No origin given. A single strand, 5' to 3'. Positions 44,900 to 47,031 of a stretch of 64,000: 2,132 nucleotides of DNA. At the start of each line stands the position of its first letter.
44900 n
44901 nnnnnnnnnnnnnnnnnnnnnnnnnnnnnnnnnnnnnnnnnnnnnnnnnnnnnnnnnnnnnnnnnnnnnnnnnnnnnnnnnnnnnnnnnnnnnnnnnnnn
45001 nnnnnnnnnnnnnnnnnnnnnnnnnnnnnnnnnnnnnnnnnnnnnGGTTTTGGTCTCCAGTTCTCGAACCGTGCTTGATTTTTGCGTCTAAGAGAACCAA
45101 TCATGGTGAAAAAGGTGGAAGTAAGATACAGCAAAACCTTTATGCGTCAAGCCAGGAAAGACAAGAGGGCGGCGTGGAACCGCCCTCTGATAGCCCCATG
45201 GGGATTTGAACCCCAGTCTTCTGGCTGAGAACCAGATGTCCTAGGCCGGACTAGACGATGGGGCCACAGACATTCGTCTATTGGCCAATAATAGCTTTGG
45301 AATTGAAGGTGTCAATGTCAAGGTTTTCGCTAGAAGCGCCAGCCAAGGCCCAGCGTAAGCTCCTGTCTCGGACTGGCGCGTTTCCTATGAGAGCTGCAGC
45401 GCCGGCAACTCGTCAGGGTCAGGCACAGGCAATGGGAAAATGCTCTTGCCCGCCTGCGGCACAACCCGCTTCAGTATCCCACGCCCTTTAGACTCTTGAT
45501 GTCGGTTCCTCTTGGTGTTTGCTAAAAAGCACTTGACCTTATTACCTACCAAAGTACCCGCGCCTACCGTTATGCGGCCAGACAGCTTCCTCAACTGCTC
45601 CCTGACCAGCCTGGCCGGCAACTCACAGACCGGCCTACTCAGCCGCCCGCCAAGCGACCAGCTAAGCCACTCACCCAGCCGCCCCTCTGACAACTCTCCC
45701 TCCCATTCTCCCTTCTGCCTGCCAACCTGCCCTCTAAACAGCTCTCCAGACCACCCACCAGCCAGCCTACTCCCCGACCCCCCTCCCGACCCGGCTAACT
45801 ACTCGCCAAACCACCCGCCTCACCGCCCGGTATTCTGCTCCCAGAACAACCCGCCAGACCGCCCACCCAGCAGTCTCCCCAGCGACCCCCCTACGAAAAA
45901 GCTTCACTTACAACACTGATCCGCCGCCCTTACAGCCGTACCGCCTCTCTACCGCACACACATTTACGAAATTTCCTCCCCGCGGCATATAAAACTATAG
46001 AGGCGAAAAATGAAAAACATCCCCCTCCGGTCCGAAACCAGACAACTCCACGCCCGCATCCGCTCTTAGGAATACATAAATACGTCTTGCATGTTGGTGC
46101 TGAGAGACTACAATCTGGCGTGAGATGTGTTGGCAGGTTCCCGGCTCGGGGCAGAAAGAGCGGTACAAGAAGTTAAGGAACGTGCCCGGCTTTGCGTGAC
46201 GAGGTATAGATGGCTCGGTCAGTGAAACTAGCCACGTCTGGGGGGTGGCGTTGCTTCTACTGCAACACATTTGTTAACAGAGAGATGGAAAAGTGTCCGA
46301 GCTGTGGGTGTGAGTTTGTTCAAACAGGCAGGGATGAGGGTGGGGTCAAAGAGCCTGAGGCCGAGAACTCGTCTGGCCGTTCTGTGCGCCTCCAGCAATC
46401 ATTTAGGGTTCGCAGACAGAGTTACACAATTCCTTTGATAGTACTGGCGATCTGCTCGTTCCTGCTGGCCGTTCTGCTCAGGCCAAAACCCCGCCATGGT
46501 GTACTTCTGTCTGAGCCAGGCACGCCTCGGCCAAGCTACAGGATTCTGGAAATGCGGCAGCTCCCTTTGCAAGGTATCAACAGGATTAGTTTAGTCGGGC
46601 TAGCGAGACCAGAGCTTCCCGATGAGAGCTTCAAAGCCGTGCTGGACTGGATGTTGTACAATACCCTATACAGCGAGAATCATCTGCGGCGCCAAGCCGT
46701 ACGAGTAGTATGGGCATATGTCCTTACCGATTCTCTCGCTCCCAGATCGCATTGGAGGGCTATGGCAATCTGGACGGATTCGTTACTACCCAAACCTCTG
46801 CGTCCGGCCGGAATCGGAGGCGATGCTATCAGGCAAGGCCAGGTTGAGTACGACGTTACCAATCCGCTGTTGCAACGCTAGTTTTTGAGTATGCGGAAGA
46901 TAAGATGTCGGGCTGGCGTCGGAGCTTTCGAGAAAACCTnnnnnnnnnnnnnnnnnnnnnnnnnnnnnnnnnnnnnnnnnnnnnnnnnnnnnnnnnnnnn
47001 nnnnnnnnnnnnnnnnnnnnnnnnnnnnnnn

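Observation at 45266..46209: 940-bp gene-free region next to tRNA-Glu with a 400-bp C/A-rich, almost G-free tract related to the cas12b upstream tract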

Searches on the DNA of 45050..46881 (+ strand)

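Call 60: search_rna_families(source=window, start=45050, end=46350, threshold=evalue, max_evalue=1)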
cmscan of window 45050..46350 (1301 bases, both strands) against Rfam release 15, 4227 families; matches with E-value up to 1: 2.
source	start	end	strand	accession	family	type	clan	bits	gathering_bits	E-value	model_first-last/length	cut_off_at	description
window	45191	45265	-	RF00005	tRNA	Gene; tRNA;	CL00001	56.8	29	2.8e-11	1-71/71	no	tRNA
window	45192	45252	-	RF01684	mascRNA-menRNA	Gene;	-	18.7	42.5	0.93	1-56/56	no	MALAT1-associated small cytoplasmic RNA/MEN beta RNA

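Call 105: search_rna_families(sources=[L002, L004, L133, L136], threshold=gathering)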
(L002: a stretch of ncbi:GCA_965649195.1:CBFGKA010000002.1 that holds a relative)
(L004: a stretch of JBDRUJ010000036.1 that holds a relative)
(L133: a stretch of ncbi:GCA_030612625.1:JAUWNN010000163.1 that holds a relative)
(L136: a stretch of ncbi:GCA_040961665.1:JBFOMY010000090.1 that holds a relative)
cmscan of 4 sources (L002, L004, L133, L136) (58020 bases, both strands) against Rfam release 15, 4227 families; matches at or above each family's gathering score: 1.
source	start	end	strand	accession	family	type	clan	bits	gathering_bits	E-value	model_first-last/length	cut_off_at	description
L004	1218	1290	-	RF00005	tRNA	Gene; tRNA;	CL00001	72.9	29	4.4e-14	1-71/71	no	tRNA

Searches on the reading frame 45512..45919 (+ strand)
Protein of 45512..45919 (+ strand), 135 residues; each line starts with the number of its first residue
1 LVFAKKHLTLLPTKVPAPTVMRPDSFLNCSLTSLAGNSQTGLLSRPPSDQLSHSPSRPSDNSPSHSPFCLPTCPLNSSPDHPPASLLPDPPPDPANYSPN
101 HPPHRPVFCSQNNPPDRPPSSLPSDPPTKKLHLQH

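Call 9: search_protein_families(library=pfam, proteins=[window:45512-45919:+], max_evalue=0.01)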
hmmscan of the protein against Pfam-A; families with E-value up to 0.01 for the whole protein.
window:45512-45919:+ (135 aa): 0 families

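Call 43: find_homologous_proteins(query=window:45512-45916:+, max_evalue=10)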
Query window:45512-45916:+: 16 candidates shared short words with the query, none scored E <= 10.

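Call 81: search_protein_representatives(protein=window:45512-45916:+)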
Query: 135 residues. Proteins with E-value up to 0.001 (for the whole library): 2; up to 1e-10: 0; up to 1e-30: 0. The best 2 are listed.
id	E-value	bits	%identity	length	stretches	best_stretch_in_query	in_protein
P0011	1.4e-09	54.5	36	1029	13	40-81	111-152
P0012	7.8e-04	35.9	43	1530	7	4-33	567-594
